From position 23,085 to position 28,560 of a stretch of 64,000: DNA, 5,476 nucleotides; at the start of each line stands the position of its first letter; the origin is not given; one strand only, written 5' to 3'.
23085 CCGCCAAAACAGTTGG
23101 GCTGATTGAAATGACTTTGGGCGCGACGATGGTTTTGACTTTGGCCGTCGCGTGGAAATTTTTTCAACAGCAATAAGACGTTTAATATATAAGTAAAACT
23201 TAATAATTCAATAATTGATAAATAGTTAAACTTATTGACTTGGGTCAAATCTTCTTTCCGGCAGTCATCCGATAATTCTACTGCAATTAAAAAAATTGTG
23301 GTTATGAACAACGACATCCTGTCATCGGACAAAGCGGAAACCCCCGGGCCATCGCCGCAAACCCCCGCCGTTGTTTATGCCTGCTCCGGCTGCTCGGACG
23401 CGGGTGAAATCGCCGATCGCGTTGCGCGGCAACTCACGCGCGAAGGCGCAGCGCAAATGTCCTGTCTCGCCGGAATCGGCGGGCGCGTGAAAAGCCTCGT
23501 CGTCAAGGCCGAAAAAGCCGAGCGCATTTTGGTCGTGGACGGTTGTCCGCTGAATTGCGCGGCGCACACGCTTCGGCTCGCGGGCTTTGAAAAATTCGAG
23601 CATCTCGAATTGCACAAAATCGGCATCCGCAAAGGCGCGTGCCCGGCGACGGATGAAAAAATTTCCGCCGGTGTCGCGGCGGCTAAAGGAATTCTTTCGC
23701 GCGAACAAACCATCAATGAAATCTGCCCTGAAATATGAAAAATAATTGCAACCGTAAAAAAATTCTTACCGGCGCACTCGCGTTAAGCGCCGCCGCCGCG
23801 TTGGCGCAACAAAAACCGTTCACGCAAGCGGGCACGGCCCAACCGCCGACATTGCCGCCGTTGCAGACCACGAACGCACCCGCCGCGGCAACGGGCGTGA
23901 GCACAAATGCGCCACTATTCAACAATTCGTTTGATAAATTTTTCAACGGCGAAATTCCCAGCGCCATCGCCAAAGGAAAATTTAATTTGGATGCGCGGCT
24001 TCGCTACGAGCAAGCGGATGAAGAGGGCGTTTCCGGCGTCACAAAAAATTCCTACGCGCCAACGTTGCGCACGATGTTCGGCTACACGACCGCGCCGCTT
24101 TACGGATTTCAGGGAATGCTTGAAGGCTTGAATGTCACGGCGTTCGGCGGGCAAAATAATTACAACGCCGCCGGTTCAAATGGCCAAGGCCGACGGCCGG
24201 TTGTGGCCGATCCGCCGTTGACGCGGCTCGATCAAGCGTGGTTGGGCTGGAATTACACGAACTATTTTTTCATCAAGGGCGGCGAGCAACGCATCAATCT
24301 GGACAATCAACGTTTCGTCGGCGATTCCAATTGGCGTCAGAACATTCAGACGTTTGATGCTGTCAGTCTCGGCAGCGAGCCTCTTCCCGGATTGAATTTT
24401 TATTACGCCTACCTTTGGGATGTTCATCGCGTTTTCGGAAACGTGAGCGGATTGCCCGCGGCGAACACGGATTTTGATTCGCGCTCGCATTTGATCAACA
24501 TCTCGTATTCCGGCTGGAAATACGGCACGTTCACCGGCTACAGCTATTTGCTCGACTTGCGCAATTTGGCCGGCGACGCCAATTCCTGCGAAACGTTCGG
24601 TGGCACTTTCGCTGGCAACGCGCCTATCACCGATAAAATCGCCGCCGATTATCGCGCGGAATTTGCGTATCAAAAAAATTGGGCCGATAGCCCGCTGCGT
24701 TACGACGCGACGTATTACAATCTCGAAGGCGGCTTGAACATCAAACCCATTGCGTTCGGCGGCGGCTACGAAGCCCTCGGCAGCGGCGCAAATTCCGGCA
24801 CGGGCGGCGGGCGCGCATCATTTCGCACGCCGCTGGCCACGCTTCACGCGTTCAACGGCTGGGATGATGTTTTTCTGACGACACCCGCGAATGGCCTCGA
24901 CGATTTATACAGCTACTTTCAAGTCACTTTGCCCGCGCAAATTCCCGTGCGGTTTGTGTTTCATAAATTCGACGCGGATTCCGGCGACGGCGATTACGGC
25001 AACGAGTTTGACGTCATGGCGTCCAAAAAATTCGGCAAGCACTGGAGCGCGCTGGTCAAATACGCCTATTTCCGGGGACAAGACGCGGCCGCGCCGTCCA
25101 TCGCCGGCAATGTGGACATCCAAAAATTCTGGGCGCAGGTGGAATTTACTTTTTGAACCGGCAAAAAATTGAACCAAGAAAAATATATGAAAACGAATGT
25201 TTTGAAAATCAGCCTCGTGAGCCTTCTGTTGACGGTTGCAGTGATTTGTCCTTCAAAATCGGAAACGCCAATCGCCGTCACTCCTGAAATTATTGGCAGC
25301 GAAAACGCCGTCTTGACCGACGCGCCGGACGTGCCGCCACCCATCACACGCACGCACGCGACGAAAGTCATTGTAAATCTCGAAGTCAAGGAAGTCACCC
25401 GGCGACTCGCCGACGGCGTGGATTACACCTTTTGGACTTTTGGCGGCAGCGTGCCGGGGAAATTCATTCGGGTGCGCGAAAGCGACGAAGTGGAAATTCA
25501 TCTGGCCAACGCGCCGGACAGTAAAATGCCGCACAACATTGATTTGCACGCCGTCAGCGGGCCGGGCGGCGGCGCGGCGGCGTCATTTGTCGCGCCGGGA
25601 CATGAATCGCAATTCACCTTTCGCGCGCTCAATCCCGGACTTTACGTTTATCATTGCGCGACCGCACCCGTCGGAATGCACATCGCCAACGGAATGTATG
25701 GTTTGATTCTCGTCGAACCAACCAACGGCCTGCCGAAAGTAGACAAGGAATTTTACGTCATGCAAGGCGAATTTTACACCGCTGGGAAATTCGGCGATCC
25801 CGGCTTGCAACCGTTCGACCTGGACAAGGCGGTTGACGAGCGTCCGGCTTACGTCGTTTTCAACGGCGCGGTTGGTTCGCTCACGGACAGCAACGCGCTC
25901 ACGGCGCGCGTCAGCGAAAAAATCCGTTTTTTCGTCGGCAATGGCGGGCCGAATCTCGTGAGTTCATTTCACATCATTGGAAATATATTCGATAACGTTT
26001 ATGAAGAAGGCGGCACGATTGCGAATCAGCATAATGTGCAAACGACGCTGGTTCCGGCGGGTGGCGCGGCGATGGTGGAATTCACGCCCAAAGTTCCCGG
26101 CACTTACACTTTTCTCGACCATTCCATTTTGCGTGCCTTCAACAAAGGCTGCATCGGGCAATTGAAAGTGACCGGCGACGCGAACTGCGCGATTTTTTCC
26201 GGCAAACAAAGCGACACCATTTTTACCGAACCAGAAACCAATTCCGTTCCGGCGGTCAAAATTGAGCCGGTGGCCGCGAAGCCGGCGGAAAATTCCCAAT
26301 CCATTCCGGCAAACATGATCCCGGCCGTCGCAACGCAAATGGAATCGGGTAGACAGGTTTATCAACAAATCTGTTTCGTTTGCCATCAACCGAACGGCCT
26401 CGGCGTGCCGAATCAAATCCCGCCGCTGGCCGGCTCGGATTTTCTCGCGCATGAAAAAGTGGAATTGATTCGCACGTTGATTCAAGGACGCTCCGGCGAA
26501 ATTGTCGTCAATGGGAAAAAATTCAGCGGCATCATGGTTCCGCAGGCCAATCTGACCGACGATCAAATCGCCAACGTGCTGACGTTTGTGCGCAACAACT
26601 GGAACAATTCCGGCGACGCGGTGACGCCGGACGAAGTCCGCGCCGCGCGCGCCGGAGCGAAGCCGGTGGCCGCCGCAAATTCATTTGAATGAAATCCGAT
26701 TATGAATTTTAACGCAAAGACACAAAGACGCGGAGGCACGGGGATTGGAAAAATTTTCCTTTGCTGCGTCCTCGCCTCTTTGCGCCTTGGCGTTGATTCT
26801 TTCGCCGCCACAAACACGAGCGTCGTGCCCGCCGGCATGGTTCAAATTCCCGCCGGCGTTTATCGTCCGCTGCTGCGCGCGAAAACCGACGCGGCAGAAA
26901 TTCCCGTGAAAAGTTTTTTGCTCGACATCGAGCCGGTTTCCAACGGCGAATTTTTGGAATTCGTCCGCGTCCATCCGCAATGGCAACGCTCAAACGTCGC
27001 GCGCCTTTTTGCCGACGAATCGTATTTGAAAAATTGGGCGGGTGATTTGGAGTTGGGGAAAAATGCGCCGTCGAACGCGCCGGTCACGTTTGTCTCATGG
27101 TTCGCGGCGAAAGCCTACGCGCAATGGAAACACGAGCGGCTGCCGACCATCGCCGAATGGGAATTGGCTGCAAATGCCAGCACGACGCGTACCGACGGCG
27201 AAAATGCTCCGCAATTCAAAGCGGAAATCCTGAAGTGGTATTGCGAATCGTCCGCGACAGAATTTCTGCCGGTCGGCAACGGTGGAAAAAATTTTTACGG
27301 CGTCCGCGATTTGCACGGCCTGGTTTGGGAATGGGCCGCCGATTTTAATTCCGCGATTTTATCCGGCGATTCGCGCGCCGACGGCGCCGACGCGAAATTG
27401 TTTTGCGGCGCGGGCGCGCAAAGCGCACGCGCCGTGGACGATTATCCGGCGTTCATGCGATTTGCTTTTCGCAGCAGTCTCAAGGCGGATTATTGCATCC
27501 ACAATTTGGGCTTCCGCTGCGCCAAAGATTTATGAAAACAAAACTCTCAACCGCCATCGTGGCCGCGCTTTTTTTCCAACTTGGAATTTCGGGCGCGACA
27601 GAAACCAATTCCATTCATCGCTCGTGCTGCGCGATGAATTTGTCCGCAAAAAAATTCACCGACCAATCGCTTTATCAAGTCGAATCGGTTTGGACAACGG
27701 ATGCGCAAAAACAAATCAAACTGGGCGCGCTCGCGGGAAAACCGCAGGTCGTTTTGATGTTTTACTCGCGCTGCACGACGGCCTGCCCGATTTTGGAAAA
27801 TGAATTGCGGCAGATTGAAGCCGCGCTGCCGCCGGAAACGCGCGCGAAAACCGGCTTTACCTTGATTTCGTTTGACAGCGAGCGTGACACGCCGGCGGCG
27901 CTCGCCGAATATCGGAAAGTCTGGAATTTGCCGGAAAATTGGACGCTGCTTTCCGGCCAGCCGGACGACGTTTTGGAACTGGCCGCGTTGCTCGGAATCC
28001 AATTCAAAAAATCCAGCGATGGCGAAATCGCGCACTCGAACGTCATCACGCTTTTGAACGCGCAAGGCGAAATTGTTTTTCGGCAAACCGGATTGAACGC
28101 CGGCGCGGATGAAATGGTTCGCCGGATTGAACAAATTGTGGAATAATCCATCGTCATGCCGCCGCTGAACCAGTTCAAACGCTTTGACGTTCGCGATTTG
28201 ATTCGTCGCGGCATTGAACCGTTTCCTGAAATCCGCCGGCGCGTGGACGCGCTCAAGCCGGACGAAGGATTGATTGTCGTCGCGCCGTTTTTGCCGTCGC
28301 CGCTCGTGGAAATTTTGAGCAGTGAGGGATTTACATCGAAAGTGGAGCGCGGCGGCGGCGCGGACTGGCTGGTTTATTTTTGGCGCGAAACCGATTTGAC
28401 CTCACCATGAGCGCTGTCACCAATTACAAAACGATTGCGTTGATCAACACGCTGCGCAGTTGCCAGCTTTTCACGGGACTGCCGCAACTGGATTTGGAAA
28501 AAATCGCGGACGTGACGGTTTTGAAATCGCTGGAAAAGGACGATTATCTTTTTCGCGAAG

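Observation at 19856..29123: Expanded nirK locus: eleven co-oriented genes in two compact operons, most of them domains of unknown function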

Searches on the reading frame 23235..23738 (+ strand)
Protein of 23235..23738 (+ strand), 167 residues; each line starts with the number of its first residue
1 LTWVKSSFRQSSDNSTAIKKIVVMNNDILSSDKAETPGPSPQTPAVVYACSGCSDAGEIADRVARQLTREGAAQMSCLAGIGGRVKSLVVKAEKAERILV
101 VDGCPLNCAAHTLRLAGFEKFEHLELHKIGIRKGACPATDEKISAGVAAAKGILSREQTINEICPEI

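Call 4: search_protein_families(library=pfam, proteins=[window:23235-23738:+], max_evalue=0.01)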
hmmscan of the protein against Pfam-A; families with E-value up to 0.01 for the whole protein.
window:23235-23738:+ (167 aa): 1 family
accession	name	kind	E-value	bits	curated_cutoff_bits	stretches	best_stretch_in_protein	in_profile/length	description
PF08859.16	DGC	-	5.4e-28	97.6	27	1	46-143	1-99/106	DGC domain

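Call 7: search_protein_families(library=ncbifam, proteins=[window:23235-23738:+], max_evalue=0.01)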
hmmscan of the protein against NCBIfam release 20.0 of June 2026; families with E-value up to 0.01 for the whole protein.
window:23235-23738:+ (167 aa): 0 families

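Call 46: search_solved_structures(query=window:23304-23735:+, max_evalue=1)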
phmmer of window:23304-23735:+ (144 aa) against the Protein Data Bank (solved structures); distinct sequences matched with E-value up to 1: 9.
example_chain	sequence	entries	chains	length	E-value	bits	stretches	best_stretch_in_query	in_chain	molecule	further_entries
3jaj_6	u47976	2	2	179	0.075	16.4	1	40-144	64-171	SRP68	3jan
4ue5_C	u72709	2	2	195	0.094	16.1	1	40-144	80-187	SIGNAL RECOGNITION PARTICLE SUBUNIT SRP68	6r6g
5m73_C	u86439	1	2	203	0.1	16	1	40-144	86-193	Signal recognition particle subunit SRP68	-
4p3e_C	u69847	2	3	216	0.12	15.7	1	40-144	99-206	Signal recognition particle subunit SRP68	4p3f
6frk_u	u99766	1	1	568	0.12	15.7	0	41-144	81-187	Signal recognition particle subunit SRP68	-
8qvw_A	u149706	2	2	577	0.13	15.6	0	41-144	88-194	Signal recognition particle subunit SRP68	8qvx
7obr_u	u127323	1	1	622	0.15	15.4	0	41-144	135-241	Signal recognition particle subunit SRP68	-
7nfx_u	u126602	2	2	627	0.16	15.4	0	41-144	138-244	Signal recognition particle subunit SRP68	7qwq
7obq_u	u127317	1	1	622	0.17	15.3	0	41-144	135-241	Signal recognition particle subunit SRP68,Signal recognition particle subunit SRP68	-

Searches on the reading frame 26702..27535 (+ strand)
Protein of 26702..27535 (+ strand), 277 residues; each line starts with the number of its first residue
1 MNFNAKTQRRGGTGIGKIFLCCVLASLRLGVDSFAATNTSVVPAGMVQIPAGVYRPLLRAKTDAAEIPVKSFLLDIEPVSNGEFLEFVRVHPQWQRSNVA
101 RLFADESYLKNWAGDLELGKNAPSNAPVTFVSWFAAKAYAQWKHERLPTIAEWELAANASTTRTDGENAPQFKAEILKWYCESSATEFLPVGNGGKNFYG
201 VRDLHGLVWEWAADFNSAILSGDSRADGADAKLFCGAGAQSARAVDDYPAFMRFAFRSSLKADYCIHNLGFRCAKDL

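Call 4: search_protein_families(library=pfam, proteins=[window:26702-27535:+], max_evalue=0.01)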
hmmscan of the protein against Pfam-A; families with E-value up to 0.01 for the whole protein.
window:26702-27535:+ (277 aa): 1 family
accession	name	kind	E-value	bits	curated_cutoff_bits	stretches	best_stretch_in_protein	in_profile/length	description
PF03781.23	FGE-sulfatase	-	2.8e-34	119.4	23.3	1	38-275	4-255/255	Sulfatase-modifying factor enzyme 1-like domain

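Call 7: search_protein_families(library=ncbifam, proteins=[window:26702-27535:+], max_evalue=0.01)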
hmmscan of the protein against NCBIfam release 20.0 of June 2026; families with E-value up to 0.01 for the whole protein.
window:26702-27535:+ (277 aa): 6 families
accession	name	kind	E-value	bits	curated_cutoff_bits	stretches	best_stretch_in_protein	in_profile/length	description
TIGR03440.2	egtB_TIGR03440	equivalog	1.4e-18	67.2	360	1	62-213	196-349/413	ergothioneine biosynthesis protein EgtB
NF041186.1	SenA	equivalog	1.3e-15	57.7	420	1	64-214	196-320/382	selenoneine synthase SenA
TIGR04344.1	ovoA_Nterm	equivalog_domain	3.4e-06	26.2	400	1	123-214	293-382/444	5-histidylcysteine sulfoxide synthase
NF051459.1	pyoverdine_PvdO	equivalog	6.3e-06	25.5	500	1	133-277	125-280/280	dihydropyoverdine dehydrogenase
TIGR03525.2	GldK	equivalog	0.00073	18.9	350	0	39-90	29-87/408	T9SS ring complex lipoprotein PorK/GldK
TIGR03524.1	GldJ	equivalog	0.0082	14.8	458.2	0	146-162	265-281/559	gliding motility lipoprotein GldJ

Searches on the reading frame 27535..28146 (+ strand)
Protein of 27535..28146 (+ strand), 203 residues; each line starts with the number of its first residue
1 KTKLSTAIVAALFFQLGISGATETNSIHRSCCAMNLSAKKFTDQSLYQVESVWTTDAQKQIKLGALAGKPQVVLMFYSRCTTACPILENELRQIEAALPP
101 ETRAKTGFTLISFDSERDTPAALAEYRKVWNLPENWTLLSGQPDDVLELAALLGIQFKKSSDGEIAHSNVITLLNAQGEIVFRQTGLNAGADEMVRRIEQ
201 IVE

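Call 4: search_protein_families(library=pfam, proteins=[window:27535-28146:+], max_evalue=0.01)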
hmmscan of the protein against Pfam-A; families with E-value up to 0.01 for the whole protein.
window:27535-28146:+ (203 aa): 1 family
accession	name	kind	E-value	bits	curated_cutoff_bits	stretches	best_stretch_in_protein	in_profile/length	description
PF02630.20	SCO1-SenC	-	1.5e-15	57.8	22.8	1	57-179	10-133/134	SCO1/SenC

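Call 7: search_protein_families(library=ncbifam, proteins=[window:27535-28146:+], max_evalue=0.01)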
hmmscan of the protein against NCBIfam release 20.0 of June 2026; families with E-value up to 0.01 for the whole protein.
window:27535-28146:+ (203 aa): 0 families

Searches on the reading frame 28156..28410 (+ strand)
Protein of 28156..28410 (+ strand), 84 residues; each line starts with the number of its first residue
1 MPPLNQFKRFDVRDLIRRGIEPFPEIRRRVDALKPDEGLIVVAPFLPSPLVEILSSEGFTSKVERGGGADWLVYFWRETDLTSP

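Call 5: search_protein_families(library=pfam, proteins=[window:28156-28410:+], max_evalue=0.01)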
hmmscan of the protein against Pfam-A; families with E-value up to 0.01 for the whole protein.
window:28156-28410:+ (84 aa): 1 family
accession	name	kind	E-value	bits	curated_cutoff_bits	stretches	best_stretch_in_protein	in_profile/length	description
PF10006.14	DUF2249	-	2.3e-13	50.2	29.5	1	10-77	2-70/70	Uncharacterized conserved protein (DUF2249)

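Call 58: search_protein_families(library=ncbifam, proteins=[window:28156-28410:+], max_evalue=0.001)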
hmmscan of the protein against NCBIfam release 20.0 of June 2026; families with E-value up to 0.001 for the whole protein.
window:28156-28410:+ (84 aa): 0 families
